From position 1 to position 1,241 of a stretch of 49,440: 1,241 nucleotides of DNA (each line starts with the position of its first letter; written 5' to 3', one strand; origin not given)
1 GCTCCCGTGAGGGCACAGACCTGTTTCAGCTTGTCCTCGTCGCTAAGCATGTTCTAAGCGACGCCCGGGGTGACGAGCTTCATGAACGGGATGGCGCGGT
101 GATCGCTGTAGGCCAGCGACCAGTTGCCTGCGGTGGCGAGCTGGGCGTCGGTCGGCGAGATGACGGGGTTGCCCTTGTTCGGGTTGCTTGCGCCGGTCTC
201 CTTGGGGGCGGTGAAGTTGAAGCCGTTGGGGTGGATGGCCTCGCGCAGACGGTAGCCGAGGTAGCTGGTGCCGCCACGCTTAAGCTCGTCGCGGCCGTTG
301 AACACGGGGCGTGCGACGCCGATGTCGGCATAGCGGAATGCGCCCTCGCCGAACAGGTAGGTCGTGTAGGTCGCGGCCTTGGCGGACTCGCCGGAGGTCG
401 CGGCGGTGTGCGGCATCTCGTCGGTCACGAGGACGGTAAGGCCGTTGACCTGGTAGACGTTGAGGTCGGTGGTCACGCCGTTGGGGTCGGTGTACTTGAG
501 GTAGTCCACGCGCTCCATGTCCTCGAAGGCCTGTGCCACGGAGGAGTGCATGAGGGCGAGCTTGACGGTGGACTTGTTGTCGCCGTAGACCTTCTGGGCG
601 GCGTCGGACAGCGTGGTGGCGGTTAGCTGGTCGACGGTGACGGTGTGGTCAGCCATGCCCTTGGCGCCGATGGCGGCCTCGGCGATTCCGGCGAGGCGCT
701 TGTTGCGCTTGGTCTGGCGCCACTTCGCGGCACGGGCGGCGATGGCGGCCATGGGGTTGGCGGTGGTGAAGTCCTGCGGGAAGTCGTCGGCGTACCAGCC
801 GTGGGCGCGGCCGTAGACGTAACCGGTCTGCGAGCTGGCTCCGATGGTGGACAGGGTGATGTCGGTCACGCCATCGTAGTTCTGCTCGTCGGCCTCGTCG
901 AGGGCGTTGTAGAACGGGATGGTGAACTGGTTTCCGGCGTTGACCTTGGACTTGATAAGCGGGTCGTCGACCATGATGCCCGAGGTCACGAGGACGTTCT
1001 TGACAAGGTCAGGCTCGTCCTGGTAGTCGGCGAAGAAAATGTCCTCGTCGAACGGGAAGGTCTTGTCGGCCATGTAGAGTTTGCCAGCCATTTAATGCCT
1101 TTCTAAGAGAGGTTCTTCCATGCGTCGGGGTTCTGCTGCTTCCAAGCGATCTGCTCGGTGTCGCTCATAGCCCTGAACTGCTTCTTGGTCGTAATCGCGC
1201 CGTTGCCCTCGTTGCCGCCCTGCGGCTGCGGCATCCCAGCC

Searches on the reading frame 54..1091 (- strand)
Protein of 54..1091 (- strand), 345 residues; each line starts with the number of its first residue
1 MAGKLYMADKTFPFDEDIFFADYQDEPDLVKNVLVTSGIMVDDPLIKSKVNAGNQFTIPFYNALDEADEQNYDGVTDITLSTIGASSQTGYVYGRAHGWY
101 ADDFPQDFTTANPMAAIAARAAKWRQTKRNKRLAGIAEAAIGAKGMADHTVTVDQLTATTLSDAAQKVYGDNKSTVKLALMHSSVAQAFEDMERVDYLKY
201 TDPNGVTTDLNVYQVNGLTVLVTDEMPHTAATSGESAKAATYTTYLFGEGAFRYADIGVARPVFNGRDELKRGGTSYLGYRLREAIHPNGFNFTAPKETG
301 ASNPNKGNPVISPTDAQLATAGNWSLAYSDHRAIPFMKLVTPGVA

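Call 33: search_protein_families(library=pfam, proteins=[window:54-1091:-], max_evalue=0.001)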
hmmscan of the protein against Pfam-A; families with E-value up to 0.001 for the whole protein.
window:54-1091:- (345 aa): 1 family
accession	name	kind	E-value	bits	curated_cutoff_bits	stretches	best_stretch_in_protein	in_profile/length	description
PF20036.5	Gp13-like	-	2.6e-05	24.1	26.4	0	118-230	111-224/313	Major capsid protein 13-like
